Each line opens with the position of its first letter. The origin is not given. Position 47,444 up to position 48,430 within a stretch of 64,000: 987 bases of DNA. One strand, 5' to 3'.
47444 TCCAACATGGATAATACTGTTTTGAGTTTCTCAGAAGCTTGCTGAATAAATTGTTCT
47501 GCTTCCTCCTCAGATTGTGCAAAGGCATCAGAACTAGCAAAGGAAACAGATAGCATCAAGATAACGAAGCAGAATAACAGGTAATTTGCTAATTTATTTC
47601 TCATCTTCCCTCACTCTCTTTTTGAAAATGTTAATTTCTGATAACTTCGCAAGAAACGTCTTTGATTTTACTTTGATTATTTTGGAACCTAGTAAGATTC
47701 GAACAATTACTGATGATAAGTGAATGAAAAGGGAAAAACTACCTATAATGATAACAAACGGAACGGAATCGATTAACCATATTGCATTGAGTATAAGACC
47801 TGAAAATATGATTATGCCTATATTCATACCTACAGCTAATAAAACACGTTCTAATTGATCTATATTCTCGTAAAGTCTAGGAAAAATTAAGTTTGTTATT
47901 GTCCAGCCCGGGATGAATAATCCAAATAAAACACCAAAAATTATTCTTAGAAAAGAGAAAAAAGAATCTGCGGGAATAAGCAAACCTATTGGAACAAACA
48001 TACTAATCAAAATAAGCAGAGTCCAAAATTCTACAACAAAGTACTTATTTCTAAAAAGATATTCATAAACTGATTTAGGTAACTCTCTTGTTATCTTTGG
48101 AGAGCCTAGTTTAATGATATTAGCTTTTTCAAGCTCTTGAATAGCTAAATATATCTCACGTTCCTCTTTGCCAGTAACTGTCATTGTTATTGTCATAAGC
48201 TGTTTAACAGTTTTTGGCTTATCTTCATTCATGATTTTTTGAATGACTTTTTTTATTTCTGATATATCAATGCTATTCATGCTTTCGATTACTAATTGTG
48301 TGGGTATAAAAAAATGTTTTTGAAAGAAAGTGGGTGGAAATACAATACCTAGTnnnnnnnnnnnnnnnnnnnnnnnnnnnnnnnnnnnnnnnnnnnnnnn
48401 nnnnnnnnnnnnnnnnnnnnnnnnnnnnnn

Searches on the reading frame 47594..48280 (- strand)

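Call 27: search_protein_families(library=pfam, proteins=[window:47594-48280:-], max_evalue=0.00001)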
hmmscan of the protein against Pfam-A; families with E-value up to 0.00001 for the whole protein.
window:47594-48280:- (228 aa): 1 family
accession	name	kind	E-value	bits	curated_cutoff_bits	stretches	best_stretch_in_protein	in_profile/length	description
PF07760.16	DUF1616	-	5.9e-12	45.8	31.6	1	108-196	19-119/307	Protein of unknown function (DUF1616)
